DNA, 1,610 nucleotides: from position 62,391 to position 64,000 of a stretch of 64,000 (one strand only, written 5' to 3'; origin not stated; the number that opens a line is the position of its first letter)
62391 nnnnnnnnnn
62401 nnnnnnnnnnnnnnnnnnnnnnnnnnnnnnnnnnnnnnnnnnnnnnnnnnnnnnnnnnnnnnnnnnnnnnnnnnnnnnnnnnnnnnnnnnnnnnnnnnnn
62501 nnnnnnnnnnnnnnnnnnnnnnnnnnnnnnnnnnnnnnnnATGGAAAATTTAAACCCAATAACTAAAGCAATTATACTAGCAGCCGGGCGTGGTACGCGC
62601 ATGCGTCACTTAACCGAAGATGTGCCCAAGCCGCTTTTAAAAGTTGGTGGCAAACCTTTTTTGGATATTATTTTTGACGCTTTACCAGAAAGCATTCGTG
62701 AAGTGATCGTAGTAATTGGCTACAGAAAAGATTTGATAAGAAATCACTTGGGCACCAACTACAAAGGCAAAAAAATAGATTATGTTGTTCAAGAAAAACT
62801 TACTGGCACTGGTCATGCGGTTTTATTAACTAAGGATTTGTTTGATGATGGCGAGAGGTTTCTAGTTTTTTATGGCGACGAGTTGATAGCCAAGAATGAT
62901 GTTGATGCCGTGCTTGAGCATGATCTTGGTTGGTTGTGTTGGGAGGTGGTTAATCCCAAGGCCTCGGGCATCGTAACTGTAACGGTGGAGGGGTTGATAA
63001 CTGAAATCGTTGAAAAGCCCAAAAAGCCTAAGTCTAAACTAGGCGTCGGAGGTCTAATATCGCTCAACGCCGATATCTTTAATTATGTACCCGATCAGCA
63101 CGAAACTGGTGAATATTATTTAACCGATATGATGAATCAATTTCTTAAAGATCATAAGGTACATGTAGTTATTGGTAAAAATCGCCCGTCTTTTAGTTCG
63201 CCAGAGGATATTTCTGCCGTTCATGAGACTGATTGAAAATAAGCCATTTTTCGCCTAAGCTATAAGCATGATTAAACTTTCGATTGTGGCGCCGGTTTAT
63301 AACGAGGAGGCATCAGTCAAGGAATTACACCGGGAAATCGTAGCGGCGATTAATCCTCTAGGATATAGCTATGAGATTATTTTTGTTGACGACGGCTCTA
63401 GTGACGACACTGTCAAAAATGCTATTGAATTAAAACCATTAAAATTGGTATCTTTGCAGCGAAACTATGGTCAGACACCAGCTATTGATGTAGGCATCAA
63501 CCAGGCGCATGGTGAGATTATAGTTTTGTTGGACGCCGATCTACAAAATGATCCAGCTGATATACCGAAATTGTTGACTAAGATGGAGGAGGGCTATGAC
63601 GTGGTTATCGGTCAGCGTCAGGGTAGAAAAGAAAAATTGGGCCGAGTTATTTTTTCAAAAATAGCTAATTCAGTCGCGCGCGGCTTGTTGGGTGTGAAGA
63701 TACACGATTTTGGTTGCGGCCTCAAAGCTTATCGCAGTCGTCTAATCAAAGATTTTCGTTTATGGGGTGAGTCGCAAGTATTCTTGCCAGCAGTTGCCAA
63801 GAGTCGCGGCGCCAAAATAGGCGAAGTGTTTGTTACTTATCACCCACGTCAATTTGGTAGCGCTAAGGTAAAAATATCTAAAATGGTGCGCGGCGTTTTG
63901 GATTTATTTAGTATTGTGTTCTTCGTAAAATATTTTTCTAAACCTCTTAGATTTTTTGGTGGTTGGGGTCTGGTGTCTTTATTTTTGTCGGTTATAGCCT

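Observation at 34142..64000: About 30 kb glycan-assembly locus built from repeated GT2 / flippase-like / GT-C three-component modules plus seven GT4 enzymes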

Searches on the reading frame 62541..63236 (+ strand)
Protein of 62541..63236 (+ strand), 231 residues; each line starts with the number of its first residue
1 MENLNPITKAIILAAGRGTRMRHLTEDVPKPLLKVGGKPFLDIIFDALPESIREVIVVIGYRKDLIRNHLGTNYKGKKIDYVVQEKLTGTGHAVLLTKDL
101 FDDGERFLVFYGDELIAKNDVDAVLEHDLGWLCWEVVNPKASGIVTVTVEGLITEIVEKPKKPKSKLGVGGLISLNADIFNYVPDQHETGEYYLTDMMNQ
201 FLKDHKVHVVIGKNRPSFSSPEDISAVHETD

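Call 5: search_protein_families(library=pfam, proteins=[window:62541-63236:+], max_evalue=0.01)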
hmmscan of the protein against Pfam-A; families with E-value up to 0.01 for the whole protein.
window:62541-63236:+ (231 aa): 3 families
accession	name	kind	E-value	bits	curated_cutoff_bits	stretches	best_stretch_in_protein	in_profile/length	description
PF00483.29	NTP_transferase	-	7.3e-27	94.9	21.2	1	9-210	1-218/245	Nucleotidyl transferase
PF12804.13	NTP_transf_3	-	8.9e-12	45.9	27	1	10-114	1-96/160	MobA-like NTP transferase domain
PF01128.25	IspD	-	4.4e-05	23.8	27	1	10-70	3-63/221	2-C-methyl-D-erythritol 4-phosphate cytidylyltransferase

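Call 10: search_protein_families(library=ncbifam, proteins=[window:62541-63236:+], max_evalue=0.001)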
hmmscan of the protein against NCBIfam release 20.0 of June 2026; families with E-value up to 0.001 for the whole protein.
window:62541-63236:+ (231 aa): 41 families (the best 25 are shown)
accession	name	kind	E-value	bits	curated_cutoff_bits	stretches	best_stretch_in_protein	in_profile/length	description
TIGR03992.1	Arch_glmU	subfamily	8e-47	160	292.1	1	9-212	2-207/393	bifunctional sugar-1-phosphate nucleotidylyltransferase/acetyltransferase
NF041313.1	UDPGP_AglF_Halo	equivalog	3.5e-39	134.6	400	1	9-225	2-228/234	UTP--glucose-1-phosphate uridylyltransferase AglF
NF041173.1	Sug_nt_acttase_Thmprot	equivalog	4.2e-34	118.2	600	1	9-211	2-206/405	bifunctional sugar-1-phosphate nucleotidylyltransferase/acetyltransferase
TIGR01208.1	rmlA_long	equivalog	1.9e-31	109.2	320.25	1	9-207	1-209/353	glucose-1-phosphate thymidylyltransferase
TIGR01173.1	glmU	equivalog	2.4e-25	89.3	366.85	1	9-210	2-212/452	bifunctional UDP-N-acetylglucosamine diphosphorylase/glucosamine-1-phosphate N-acetyltransferase GlmU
NF049965.1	GlMnHpPGnyltfHddC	equivalog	2.5e-24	86.1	300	1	9-186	2-178/221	D-glycero-D-manno-heptose 1-phosphate guanosyltransferase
NF010933.0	PRK14353.1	equivalog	6.9e-22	77.7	505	1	9-206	7-214/453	bifunctional UDP-N-acetylglucosamine diphosphorylase/glucosamine-1-phosphate N-acetyltransferase GlmU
NF052502.1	man1P_GTase_Rv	exception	3.1e-21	75.6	440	1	9-183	2-182/352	mannose-1-phosphate guanylyltransferase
NF010934.1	PRK14354.1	equivalog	5e-21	74.7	450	1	10-207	2-209/447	bifunctional UDP-N-acetylglucosamine diphosphorylase/glucosamine-1-phosphate N-acetyltransferase GlmU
TIGR01207.1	rmlA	equivalog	1.8e-20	73.3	360.65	1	9-210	1-212/286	glucose-1-phosphate thymidylyltransferase RfbA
NF010937.0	PRK14357.1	equivalog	4.2e-20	72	658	1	9-202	2-200/448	bifunctional UDP-N-acetylglucosamine diphosphorylase/glucosamine-1-phosphate N-acetyltransferase GlmU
NF006986.0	PRK09451.1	equivalog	4.7e-20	71.8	725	1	9-205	7-209/456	bifunctional UDP-N-acetylglucosamine diphosphorylase/glucosamine-1-phosphate N-acetyltransferase GlmU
TIGR01099.1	galU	equivalog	5.4e-19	68.8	326.8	2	7-75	1-70/261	UTP--glucose-1-phosphate uridylyltransferase GalU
NF010936.0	PRK14356.1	equivalog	8.7e-19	67.7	666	1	7-202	5-210/456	bifunctional UDP-N-acetylglucosamine diphosphorylase/glucosamine-1-phosphate N-acetyltransferase GlmU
NF010940.0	PRK14360.1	equivalog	2.8e-18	65.7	602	1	11-208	5-213/452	bifunctional UDP-N-acetylglucosamine diphosphorylase/glucosamine-1-phosphate N-acetyltransferase GlmU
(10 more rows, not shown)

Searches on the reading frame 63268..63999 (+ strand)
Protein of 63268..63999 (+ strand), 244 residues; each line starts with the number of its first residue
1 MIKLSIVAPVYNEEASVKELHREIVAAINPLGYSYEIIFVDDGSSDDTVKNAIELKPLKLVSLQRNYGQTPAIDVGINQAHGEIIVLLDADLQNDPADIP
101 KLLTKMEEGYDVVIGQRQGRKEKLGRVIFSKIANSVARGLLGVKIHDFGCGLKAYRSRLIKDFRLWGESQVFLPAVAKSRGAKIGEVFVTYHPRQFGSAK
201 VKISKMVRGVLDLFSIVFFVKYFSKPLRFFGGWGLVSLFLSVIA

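Call 5: search_protein_families(library=pfam, proteins=[window:63268-63999:+], max_evalue=0.01)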
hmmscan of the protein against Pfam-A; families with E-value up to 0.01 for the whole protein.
window:63268-63999:+ (244 aa): 2 families
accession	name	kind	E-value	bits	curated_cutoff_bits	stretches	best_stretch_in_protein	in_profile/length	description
PF00535.33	Glycos_transf_2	-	5.8e-30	104.9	23.3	1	5-162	1-166/168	Glycosyl transferase family 2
PF10111.15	Glyco_tranf_2_2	-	1.6e-06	28.2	27.3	1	5-99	1-99/276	Glycosyltransferase like family 2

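Call 10: search_protein_families(library=ncbifam, proteins=[window:63268-63999:+], max_evalue=0.001)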
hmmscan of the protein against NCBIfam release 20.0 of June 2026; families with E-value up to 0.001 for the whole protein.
window:63268-63999:+ (244 aa): 17 families
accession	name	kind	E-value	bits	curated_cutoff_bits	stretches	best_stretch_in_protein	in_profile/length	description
NF007986.1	PRK10714.1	equivalog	8.2e-47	159.7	529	1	3-217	7-226/316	undecaprenyl-phosphate 4-deoxy-4-formamido-L-arabinose transferase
NF047588.1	GlcsyltransPgfSStrep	equivalog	2.7e-33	115.5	500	1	2-243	1-242/308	glycosyltransferase PgfS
TIGR04182.1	glyco_TIGR04182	equivalog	6.8e-19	68.3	325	1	5-241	3-238/293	S-layer glycoprotein N-glycosyltransferase AglJ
NF041391.1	DPhHxTase_Halo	equivalog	8.6e-15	54.3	375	1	10-195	3-187/213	dolichyl-phosphate hexose transferase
TIGR03937.1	PgaC_IcaA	equivalog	1.2e-12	47.6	422.3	1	3-108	46-152/407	poly-beta-1,6-N-acetyl-D-glucosamine synthase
NF041875.1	EPS_EpsD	equivalog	4.1e-12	46.1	370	1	4-115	1-114/325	exopolysaccharide biosynthesis glycosyltransferase EpsD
NF058614.1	PPMAGASynPpgS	equivalog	1.9e-11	43.8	370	1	6-131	4-134/226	polyprenyl-phospho-N-acetylgalactosaminyl synthase PpgS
TIGR04283.1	glyco_like_mftF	equivalog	3e-11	43.4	182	1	4-104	1-94/221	TIGR04283 family arsenosugar biosynthesis glycosyltransferase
TIGR03965.1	mycofact_glyco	equivalog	2.2e-10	40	280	1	4-108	76-181/467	mycofactocin biosynthesis glycosyltransferase MftF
NF007482.0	PRK10073.1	equivalog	9.4e-10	38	423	1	3-106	7-110/334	glycosyltransferase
NF010496.0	PRK13915.1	equivalog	2.2e-08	33.5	262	1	3-104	32-140/307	glucosyl-3-phosphoglycerate synthase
NF050050.1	ProtGlycPglI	equivalog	2.7e-07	30.2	500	1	2-116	2-118/306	GalNAc(5)-diNAcBac-PP-undecaprenol beta-1,3-glucosyltransferase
NF047683.1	TeichurnBiosyTuaG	equivalog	3.2e-07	30.2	400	1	4-108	8-113/252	teichuronic acid biosynthesis protein TuaG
TIGR03111.1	glyc2_xrt_Gpos1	hypoth_equivalog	4.8e-06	25.6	363.95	1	4-112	51-162/439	TIGR03111 family XrtG-associated glycosyltransferase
TIGR04242.1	nodulat_NodC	equivalog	1.4e-05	24.3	550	1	5-116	51-167/395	chitooligosaccharide synthase NodC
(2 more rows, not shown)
